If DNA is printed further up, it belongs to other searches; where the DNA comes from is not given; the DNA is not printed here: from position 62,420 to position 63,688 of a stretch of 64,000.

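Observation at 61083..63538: Secreted CxxC thioredoxin plus ECF sigma plus ZAS-motif anti-sigma: candidate thiol/redox-responsive envelope stress module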

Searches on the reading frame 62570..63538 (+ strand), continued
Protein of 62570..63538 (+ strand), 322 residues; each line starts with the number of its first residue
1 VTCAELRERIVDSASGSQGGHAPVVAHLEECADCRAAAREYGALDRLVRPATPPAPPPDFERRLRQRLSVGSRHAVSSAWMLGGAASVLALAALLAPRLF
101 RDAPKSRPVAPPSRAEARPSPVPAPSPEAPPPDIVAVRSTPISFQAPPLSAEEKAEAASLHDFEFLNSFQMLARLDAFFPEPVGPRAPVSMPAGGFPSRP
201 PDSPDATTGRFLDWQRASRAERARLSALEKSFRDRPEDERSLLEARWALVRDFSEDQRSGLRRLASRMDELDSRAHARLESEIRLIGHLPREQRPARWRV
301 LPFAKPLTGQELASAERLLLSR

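Call 71: search_protein_representatives(alignment_id=A2)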
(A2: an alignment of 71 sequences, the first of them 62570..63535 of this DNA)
Query: 71 sequences, 323 profile positions. Proteins with E-value up to 0.001 (for the whole library): 3295; up to 1e-10: 45; up to 1e-30: 35. The best 150 are listed.
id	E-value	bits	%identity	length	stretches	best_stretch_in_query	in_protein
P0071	6.8e-149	512.1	-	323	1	1-323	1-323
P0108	2.7e-113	395.1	-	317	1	1-322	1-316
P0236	3.0e-113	395.0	-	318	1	1-323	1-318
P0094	4.7e-113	394.3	-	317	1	1-323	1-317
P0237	1.8e-109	382.6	-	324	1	1-321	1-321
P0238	2.3e-104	365.8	-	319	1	1-320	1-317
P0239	2.7e-102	359.0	-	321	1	1-322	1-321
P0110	1.0e-97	343.9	-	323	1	1-321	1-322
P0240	7.8e-96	337.7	-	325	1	1-322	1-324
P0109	2.5e-93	329.5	-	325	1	1-322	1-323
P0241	1.6e-90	320.3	-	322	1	1-321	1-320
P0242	2.8e-89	316.2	-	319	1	1-322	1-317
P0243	1.2e-85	304.3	-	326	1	1-323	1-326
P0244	2.1e-82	293.6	-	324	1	1-321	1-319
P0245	1.8e-78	280.7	-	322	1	1-321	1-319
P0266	5.0e-18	82.1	-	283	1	150-267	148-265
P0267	5.3e-12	62.3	-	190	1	27-176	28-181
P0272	1.7e-10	57.3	-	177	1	1-134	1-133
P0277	1.0e-09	54.8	-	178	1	1-131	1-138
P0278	1.2e-09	54.6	-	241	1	1-132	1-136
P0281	1.6e-09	54.1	-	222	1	1-137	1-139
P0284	2.1e-09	53.7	-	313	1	1-122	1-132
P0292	7.5e-09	51.9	-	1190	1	1-104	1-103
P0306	1.8e-08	50.7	-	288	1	1-154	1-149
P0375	1.4e-07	47.8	-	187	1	185-308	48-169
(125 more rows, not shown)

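Call 72: search_protein_families(library=pfam, proteins=[P0267, P0272, P0277, P0278, P0281, P0284, P0292, P0306, P0375, P0266], max_evalue=0.01)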
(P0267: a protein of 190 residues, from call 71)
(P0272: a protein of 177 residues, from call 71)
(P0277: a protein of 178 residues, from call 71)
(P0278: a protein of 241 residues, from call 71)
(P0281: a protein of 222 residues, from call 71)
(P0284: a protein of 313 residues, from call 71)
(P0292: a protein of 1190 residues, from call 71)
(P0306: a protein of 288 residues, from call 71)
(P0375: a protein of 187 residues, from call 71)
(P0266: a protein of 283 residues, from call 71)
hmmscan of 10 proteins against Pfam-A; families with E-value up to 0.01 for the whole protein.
P0267 (190 aa): 1 family
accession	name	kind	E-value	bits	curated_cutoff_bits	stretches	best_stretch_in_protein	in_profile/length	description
PF25587.1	Rv2743c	-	0.0015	18.7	27.7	1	84-146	55-115/237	Rv2743c family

P0272 (177 aa): 2 families
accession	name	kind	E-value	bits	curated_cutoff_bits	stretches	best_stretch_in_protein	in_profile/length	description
PF11239.13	DUF3040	-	0.0068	17.1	24.7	0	61-100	22-60/84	Protein of unknown function (DUF3040)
PF13490.11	zf-HC2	-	0.0075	16.8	22.2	1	22-35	22-35/35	Putative zinc-finger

P0277 (178 aa): 1 family
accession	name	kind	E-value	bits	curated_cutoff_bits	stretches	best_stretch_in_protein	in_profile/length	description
PF13490.11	zf-HC2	-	8.7e-10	39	22.2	1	3-37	1-35/35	Putative zinc-finger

P0278 (241 aa): 0 families

P0281 (222 aa): 1 family
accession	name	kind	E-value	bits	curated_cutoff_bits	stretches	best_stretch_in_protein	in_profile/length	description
PF03795.20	YCII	-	4.4e-07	30.7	24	1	119-219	3-91/95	YCII-related domain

P0284 (313 aa): 2 families
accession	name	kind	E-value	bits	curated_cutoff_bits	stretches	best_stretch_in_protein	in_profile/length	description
PF13490.11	zf-HC2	-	1.5e-09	38.2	22.2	1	3-37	1-35/35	Putative zinc-finger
PF10039.14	DUF2275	-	0.0023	18.6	24.6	1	57-113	4-59/210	Predicted integral membrane protein (DUF2275)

P0292 (1190 aa): 4 families
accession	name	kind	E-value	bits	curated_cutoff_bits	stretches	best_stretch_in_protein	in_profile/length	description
PF03544.19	TonB_C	-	2.1e-08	34.9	24.6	1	490-552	14-78/79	Gram-negative bacterial TonB protein C-terminal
PF17820.7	PDZ_6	-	0.0008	19.6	27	1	608-655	7-53/54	PDZ domain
PF11859.13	DUF3379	-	0.0013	18.5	33.2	1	1-101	1-100/232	Protein of unknown function (DUF3379)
PF13103.11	TonB_2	-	0.0019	18.7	22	1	492-550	26-84/85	TonB C terminal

P0306 (288 aa): 0 families

P0375 (187 aa): 2 families
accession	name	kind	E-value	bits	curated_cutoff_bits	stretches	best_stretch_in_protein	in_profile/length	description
PF11304.13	DUF3106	-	2.1e-23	83.2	24.3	2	55-124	34-103/104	Protein of unknown function (DUF3106)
PF14842.11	FliG_N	-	0.0067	17.5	25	0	55-92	21-58/104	FliG N-terminal domain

P0266 (283 aa): 0 families

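Call 74: find_encoding_contigs(protein=window:62570-63538:+, flank=10000, max_places=1)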
Protein window:62570-63538:+ (322 aa): 1 contig read that carries it; 1 place shown.
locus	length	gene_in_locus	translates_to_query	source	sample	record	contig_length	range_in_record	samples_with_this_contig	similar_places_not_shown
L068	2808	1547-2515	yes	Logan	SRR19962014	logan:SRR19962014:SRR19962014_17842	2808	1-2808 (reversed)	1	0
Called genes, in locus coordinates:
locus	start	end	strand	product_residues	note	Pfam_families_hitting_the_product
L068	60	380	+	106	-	PF11950:DUF3467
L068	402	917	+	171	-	PF13098:Thioredoxin_2 (weak), PF13899:Thioredoxin_7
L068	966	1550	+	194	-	PF08281:Sigma70_r4_2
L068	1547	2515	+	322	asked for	PF11304:DUF3106 (faint)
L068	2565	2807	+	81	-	?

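Call 84: find_encoding_contigs(protein=P0375, flank=4000, max_places=3)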
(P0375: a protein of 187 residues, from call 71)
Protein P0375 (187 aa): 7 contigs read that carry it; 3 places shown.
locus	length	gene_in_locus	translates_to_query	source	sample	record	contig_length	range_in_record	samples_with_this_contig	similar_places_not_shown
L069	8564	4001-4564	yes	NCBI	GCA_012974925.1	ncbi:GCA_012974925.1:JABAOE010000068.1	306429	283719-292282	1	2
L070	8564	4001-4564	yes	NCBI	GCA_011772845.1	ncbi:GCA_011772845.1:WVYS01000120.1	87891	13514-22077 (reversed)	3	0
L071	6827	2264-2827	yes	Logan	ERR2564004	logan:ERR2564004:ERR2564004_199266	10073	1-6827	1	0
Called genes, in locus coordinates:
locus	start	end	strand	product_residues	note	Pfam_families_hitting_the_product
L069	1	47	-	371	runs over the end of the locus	PF00226:DnaJ, PF01556:DnaJ_C, PF00684:DnaJ_CXXCXGXG, PF27439:DnaJ_C_2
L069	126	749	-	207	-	PF01025:GrpE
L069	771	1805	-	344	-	PF01628:HrcA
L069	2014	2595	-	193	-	PF01227:GTP_cyclohydroI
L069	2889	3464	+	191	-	PF07638:Sigma70_ECF (weak), PF04542:Sigma70_r2, PF08281:Sigma70_r4_2, PF04545:Sigma70_r4 (weak)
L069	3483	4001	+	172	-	PF13490:zf-HC2 (weak)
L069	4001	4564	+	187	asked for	PF11304:DUF3106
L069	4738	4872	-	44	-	-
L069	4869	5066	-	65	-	PF09723:Zn_ribbon_8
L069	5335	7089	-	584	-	PF08448:PAS_4, PF13426:PAS_9, PF00989:PAS, PF08448:PAS_4, PF13188:PAS_8, PF13426:PAS_9, PF00158:Sigma54_activat, PF14532:Sigma54_activ_2, +7 more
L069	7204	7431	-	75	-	-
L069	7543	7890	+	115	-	PF00226:DnaJ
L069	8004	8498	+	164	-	PF02085:Cytochrom_CIII (faint), PF14522:Cytochrome_C7 (weak), PF09699:Paired_CXXCH_1 (faint), PF14537:Cytochrom_c3_2 (faint), PF14522:Cytochrome_C7 (weak)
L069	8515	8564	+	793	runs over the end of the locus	PF04879:Molybdop_Fe4S4, PF00384:Molybdopterin, PF01568:Molydop_binding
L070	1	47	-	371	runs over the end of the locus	PF00226:DnaJ, PF01556:DnaJ_C, PF00684:DnaJ_CXXCXGXG, PF27439:DnaJ_C_2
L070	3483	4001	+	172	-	PF13490:zf-HC2 (weak)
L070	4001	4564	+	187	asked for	PF11304:DUF3106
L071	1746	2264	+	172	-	PF13490:zf-HC2 (weak)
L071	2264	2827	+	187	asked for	PF11304:DUF3106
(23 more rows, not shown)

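Call 89: find_homologous_proteins(query=P0375, max_evalue=0.001)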
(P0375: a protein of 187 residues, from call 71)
Query P0375 (187 aa): 37 proteins with E <= 0.001 among 250 candidates.
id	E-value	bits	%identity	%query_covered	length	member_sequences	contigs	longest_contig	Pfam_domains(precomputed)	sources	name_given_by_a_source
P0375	8.5e-119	412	100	100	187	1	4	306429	PF11304.14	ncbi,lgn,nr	ncbi:MAG: DUF3106 domain-containing protein [Deltaproteobacteria bacterium]|nr:DUF3106 domain-contai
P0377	1.8e-89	317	79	99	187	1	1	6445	PF11304.14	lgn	-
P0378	2.0e-32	131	40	93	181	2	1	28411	PF11304.14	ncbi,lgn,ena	-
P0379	1.2e-31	128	39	98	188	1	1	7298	PF11304.14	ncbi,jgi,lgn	-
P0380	2.9e-30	123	57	58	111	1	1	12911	PF11304.14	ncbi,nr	ncbi:MAG: DUF3106 domain-containing protein, partial [Deltaproteobacteria bacterium]|nr:DUF3106 doma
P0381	2.6e-16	78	26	67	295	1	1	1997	PF11304.14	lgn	-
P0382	8.3e-16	76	33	67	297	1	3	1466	PF11304.14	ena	-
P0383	1.9e-13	69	31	91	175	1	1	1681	PF11304.14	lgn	-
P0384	2.0e-13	69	30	68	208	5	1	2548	PF11304.14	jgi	-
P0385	2.7e-12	65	29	70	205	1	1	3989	PF14842.12,PF11304.14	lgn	-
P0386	3.7e-11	61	28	89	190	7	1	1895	PF11304.14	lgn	-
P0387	3.8e-10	58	42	36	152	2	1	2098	PF11304.14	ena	-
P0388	5.8e-10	57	28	69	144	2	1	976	PF11304.14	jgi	jgi:hypothetical protein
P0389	2.3e-9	55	58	35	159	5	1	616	PF11304.14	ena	-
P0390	4.2e-9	55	56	34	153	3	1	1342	PF11304.14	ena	-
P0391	4.7e-9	54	43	53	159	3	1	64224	PF11304.14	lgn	-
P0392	1.1e-8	53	27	82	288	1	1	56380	PF11304.14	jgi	jgi:hypothetical protein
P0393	1.2e-8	53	30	81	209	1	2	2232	PF11304.14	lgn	-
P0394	1.8e-8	52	39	36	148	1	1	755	PF11304.14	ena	-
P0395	2.6e-8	52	30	88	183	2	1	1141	PF11304.14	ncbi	-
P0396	5.3e-8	51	36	57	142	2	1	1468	PF11304.14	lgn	-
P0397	5.9e-8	51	44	43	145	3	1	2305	PF11304.14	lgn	-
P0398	6.9e-8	51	37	58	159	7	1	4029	PF11304.14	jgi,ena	jgi:hypothetical protein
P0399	9.2e-8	50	36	57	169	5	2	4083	PF11304.14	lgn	-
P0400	1.0e-7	50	35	64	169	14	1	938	PF11304.14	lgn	-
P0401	1.2e-7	50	31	81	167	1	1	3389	PF11304.14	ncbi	-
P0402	1.7e-7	49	28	67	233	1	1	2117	PF11304.14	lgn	-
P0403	4.5e-7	48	36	53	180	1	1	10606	PF11304.14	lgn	-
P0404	4.6e-7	48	27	72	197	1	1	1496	PF11304.14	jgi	-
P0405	5.8e-6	44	34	47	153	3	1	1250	PF11304.14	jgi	jgi:uncharacterized protein DUF3106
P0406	5.9e-6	44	29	87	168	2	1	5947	PF11304.14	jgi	-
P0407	2.8e-5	42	28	67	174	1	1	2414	PF11304.14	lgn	-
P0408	6.9e-5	41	52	34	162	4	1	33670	PF11304.14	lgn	-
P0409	1.0e-4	40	24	79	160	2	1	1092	PF11304.14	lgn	-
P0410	3.5e-4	38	32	56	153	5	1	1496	PF11304.14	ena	-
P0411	7.3e-4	37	31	70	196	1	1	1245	PF11304.14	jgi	jgi:hypothetical protein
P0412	8.5e-4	37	31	66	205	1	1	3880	PF11304.14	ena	-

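Call 91: find_encoding_contigs(protein=P0378, flank=3000, max_places=1)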
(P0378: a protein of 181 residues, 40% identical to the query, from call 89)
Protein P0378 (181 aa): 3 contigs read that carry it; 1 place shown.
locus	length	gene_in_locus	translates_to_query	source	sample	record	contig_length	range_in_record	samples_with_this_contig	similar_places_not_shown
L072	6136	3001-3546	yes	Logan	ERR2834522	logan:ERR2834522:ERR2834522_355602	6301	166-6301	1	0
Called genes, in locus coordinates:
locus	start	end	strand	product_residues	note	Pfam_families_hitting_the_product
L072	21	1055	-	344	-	PF01628:HrcA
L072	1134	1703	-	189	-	PF01227:GTP_cyclohydroI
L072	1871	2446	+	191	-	PF04542:Sigma70_r2, PF08281:Sigma70_r4_2, PF04545:Sigma70_r4 (weak)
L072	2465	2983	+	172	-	PF13490:zf-HC2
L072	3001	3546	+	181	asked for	PF11304:DUF3106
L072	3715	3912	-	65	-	PF09723:Zn_ribbon_8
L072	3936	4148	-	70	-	PF11127:YgaP-like_TM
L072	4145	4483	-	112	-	-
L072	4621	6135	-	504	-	?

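Call 92: find_encoding_contigs(protein=P0391, flank=3000, max_places=1)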
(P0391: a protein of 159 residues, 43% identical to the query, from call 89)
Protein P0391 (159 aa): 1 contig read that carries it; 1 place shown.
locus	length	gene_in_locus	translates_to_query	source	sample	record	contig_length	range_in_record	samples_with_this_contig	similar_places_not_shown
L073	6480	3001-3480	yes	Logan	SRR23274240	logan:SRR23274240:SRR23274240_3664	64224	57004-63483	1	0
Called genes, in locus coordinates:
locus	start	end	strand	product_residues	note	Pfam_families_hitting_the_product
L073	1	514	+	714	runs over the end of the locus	PF17804:TSP_NTD, PF00595:PDZ, PF17820:PDZ_6 (weak), PF03572:Peptidase_S41, PF11818:DUF3340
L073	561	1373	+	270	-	PF03372:Exo_endo_phos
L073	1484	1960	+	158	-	-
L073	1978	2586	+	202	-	PF07638:Sigma70_ECF (weak), PF04542:Sigma70_r2 (weak), PF08281:Sigma70_r4_2, PF04545:Sigma70_r4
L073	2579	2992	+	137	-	-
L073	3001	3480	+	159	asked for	PF11304:DUF3106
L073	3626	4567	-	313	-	PF01012:ETF, PF00766:ETF_alpha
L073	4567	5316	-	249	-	PF01012:ETF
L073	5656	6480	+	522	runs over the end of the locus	?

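Call 93: find_encoding_contigs(protein=P0392, flank=3000, max_places=1)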
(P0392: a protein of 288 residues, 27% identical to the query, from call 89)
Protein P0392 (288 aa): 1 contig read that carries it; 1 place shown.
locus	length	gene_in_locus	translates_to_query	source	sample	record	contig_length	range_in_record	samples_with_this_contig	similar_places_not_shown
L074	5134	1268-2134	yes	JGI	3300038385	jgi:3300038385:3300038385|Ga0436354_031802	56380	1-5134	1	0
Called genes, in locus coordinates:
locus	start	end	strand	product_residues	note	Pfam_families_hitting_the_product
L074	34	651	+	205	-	PF04542:Sigma70_r2 (weak), PF08281:Sigma70_r4_2, PF04545:Sigma70_r4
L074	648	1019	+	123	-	-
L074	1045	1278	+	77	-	-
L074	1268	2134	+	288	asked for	PF11304:DUF3106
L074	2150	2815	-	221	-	PF13511:DUF4124 (weak)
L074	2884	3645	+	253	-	PF01925:TauE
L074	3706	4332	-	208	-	PF03692:CxxCxxCC (weak)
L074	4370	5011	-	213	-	PF00156:Pribosyltran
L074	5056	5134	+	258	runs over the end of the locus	PF03372:Exo_endo_phos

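Call 94: find_encoding_contigs(protein=P0408, flank=3000, max_places=1)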
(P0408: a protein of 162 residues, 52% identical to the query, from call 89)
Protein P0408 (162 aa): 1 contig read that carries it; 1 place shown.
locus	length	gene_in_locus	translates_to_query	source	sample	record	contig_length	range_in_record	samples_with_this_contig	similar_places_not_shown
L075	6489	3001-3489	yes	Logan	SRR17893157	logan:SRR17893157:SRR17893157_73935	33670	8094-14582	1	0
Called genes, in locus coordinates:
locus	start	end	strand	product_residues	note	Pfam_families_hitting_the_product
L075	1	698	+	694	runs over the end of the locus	PF17804:TSP_NTD, PF00595:PDZ, PF17820:PDZ_6, PF03572:Peptidase_S41, PF11818:DUF3340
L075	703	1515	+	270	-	PF03372:Exo_endo_phos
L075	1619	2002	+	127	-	-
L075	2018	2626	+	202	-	PF04542:Sigma70_r2 (weak), PF08281:Sigma70_r4_2, PF04545:Sigma70_r4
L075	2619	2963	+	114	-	-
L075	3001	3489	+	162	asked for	PF11304:DUF3106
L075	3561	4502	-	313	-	PF01012:ETF, PF00766:ETF_alpha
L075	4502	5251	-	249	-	PF01012:ETF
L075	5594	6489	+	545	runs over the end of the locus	PF00890:FAD_binding_2 (weak), PF01266:DAO (weak), PF01946:Thi4 (weak), PF07992:Pyr_redox_2 (weak), PF13450:NAD_binding_8, PF13738:Pyr_redox_3 (weak), PF21162:ETFQO_UQ-bd, PF05187:Fer4_ETF_QO, +2 more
